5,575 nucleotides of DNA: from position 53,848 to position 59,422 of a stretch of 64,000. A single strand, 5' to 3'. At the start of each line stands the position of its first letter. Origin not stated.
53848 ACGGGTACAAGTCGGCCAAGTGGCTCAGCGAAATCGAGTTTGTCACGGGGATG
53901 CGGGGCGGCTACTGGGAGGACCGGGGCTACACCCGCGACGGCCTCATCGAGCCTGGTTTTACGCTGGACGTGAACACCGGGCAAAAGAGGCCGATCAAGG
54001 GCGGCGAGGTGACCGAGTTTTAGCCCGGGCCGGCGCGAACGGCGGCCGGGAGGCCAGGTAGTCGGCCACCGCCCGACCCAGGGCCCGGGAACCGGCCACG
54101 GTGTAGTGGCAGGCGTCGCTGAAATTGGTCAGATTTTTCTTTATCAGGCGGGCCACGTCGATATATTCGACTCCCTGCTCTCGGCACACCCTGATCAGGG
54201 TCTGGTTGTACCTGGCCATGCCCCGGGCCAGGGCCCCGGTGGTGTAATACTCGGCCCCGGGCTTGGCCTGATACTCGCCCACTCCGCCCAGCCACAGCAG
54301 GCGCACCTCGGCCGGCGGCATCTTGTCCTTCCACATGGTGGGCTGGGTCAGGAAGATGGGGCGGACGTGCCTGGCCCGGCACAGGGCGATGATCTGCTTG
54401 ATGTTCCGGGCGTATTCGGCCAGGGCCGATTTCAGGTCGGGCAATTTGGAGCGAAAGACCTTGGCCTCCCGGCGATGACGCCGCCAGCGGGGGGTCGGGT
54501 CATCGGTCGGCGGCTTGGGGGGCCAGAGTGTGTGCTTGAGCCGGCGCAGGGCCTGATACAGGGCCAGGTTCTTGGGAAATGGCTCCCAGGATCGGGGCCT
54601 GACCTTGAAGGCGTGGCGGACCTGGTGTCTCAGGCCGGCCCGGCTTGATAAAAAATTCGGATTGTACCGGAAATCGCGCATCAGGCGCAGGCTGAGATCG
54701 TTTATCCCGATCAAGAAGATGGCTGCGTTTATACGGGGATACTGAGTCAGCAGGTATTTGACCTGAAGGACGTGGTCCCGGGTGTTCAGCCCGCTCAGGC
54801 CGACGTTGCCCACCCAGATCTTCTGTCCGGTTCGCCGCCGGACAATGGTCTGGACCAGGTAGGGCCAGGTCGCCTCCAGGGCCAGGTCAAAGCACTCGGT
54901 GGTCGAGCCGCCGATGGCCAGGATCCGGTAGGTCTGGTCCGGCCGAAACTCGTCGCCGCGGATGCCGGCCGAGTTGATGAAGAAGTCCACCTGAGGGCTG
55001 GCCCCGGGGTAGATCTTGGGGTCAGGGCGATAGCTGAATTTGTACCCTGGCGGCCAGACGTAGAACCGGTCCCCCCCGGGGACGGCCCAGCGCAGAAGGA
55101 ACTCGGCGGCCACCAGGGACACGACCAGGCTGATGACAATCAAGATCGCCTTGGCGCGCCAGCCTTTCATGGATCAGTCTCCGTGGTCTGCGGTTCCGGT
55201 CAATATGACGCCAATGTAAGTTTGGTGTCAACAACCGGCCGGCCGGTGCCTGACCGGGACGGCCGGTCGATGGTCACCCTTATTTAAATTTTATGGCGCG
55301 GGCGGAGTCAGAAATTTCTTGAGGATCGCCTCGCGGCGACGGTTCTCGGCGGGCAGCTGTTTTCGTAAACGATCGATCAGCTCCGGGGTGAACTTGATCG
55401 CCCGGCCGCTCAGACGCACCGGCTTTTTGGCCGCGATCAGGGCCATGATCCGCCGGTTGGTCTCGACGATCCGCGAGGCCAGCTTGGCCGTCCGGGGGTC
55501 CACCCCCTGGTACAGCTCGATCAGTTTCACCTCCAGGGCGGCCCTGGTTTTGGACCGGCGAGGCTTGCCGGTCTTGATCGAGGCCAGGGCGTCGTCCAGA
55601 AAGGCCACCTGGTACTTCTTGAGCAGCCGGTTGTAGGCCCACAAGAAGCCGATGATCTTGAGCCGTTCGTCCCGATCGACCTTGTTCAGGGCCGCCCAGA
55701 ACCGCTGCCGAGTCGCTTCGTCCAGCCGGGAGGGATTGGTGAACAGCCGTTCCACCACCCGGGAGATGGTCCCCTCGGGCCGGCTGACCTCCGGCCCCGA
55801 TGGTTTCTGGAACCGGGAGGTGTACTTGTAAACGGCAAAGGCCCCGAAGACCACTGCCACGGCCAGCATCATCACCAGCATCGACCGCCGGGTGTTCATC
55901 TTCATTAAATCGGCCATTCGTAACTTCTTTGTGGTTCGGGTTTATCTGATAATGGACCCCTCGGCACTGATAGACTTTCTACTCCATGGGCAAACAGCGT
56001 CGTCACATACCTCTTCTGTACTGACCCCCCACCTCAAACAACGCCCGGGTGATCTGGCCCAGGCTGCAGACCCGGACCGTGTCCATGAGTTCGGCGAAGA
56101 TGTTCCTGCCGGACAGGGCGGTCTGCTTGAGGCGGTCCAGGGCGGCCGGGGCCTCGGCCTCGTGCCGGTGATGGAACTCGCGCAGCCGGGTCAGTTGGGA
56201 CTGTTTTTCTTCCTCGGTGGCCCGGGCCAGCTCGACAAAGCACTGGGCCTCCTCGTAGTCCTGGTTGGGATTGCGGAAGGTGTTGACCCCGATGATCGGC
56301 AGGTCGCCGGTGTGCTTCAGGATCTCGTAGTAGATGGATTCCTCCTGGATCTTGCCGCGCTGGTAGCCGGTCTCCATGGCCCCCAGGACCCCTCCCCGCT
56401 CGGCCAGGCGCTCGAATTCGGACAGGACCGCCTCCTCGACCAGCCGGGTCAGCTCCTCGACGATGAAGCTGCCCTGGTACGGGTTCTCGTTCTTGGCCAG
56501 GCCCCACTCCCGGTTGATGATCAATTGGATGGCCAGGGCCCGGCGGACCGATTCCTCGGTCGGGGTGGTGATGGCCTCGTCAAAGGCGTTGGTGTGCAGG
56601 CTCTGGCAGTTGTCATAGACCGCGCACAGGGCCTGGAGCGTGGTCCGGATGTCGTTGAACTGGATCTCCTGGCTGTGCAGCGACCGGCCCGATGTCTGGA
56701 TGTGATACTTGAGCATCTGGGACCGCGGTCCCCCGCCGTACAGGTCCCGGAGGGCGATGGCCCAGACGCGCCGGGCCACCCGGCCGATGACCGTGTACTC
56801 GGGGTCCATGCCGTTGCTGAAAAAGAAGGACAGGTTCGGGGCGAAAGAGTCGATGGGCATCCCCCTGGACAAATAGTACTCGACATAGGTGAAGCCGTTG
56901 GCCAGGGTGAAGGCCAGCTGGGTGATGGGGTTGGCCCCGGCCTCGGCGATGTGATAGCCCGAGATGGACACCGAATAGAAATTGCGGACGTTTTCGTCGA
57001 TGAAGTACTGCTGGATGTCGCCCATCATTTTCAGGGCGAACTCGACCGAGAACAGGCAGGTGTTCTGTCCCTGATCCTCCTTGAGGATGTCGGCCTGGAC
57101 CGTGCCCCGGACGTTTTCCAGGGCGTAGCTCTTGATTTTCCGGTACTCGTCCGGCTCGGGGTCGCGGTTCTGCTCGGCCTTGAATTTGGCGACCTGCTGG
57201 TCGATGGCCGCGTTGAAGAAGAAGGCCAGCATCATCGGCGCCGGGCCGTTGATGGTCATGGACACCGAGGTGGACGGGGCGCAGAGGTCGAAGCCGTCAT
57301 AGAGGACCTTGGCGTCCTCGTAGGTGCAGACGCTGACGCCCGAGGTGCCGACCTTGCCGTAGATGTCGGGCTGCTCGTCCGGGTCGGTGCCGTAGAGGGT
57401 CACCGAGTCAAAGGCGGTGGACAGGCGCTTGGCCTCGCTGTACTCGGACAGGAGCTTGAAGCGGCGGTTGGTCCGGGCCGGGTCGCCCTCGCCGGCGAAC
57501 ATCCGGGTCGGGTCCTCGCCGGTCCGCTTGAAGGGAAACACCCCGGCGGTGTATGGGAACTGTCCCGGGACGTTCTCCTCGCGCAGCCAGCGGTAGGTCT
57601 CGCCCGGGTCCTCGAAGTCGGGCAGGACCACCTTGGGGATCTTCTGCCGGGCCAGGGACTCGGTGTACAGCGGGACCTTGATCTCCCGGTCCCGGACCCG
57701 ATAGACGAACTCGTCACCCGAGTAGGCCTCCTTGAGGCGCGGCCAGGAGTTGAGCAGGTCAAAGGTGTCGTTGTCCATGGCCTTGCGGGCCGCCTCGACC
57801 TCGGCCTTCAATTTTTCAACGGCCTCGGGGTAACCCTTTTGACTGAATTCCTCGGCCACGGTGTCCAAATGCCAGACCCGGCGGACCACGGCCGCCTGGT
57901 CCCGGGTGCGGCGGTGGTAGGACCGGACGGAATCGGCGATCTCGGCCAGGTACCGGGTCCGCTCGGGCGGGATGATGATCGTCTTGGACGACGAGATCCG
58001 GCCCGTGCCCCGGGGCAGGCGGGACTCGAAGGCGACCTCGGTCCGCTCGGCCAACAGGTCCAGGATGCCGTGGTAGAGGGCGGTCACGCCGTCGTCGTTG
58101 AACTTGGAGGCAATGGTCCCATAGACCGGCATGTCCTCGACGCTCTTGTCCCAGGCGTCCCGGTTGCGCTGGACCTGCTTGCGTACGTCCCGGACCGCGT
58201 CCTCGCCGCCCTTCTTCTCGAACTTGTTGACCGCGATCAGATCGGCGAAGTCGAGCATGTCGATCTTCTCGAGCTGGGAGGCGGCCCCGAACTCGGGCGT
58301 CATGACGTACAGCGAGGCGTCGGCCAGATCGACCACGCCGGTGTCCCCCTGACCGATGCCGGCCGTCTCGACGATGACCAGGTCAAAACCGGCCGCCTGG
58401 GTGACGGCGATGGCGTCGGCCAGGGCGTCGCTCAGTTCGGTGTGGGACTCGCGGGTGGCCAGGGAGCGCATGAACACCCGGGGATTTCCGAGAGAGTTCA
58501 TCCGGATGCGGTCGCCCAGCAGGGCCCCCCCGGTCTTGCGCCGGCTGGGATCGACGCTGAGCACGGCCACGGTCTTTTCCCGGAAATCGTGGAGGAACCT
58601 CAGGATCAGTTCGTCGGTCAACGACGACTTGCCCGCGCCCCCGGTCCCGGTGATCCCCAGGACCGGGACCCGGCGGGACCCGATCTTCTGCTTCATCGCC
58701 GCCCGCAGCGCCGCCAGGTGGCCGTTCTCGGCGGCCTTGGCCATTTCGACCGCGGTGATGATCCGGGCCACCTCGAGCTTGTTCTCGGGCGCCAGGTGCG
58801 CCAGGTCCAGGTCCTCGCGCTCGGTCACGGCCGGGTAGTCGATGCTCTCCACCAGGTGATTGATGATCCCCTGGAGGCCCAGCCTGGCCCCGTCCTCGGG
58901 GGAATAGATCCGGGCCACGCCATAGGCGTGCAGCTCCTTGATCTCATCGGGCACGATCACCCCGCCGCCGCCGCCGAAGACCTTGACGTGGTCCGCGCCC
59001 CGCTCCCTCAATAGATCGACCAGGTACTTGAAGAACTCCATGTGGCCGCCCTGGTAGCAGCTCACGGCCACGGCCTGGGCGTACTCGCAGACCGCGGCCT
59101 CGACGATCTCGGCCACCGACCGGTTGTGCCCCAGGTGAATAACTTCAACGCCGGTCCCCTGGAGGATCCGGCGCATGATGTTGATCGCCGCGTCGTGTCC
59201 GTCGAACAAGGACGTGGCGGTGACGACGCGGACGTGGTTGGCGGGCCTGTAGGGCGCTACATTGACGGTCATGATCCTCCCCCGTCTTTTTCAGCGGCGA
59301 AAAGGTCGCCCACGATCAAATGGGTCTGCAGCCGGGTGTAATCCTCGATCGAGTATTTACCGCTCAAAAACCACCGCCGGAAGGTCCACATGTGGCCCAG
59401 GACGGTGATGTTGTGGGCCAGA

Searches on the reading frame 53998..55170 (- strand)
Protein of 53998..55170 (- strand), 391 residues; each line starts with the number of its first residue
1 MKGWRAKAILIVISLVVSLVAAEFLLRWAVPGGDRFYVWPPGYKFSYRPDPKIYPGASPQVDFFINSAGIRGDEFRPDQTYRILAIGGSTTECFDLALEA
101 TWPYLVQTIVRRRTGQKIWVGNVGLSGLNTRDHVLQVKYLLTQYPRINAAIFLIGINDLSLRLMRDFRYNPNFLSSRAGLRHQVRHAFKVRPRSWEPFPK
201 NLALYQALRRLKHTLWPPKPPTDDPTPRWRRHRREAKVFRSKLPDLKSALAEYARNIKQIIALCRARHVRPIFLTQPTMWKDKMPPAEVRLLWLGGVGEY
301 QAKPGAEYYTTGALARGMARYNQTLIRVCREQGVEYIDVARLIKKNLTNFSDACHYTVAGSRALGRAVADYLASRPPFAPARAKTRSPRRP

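Call 38: search_protein_families(library=pfam, proteins=[window:53998-55170:-], max_evalue=0.00001)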
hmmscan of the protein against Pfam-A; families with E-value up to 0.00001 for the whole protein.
window:53998-55170:- (391 aa): 1 family
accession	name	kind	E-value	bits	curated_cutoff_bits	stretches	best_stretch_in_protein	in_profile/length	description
PF13472.12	Lipase_GDSL_2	-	1.3e-14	55.6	32.9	2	85-235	1-127/178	GDSL-like Lipase/Acylhydrolase family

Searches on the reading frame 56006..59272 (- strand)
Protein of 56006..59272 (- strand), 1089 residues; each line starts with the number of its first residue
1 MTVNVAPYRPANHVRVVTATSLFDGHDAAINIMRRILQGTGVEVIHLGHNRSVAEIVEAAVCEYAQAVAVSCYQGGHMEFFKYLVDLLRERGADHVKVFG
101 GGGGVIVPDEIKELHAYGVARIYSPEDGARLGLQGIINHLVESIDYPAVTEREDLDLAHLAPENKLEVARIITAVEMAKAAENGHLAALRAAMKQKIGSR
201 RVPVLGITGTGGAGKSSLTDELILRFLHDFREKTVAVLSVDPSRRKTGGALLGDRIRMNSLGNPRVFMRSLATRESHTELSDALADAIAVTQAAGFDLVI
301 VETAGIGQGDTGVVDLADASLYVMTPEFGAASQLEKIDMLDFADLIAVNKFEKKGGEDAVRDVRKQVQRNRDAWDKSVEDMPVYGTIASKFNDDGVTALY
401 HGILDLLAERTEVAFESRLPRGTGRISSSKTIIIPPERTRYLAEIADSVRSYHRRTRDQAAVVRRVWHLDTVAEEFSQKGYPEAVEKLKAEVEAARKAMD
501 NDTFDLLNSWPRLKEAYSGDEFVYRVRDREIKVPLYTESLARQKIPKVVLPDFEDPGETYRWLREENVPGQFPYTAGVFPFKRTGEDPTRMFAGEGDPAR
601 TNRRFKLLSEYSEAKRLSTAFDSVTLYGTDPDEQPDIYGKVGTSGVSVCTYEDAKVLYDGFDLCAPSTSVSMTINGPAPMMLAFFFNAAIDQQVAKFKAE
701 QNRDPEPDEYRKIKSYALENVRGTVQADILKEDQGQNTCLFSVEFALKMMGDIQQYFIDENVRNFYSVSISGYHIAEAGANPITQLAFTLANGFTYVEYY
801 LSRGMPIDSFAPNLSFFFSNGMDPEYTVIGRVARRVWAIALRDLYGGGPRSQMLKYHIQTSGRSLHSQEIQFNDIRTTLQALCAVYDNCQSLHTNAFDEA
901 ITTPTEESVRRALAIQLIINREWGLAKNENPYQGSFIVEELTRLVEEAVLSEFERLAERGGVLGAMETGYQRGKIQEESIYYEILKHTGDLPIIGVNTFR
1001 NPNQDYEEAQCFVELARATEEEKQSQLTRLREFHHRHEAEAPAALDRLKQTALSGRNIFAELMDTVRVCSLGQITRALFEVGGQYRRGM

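Call 40: search_protein_families(library=pfam, proteins=[window:56006-59272:-], max_evalue=10)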
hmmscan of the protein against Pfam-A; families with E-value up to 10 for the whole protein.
window:56006-59272:- (1089 aa): 6 families
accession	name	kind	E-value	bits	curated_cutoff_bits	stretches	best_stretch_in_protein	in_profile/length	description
PF01642.28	MM_CoA_mutase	-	1e-119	400.9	22.1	1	565-1082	24-511/512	Methylmalonyl-CoA mutase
PF03308.22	MeaB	-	3.1e-43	148.2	23.1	1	169-403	2-231/273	Methylmalonyl Co-A mutase-associated GTPase MeaB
PF02310.24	B12-binding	-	4e-17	62.6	32.1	1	15-115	2-104/121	B12 binding domain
PF02492.25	cobW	-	3.9e-05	23.7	20.7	1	203-371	1-173/180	CobW/HypB/UreG, nucleotide-binding domain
PF13191.12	AAA_16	-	0.028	15.4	32.6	1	185-246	8-72/167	AAA ATPase domain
PF01656.29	CbiA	-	0.044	14.2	25.4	1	208-408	5-101/125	CobQ/CobB/MinD/ParA nucleotide binding domain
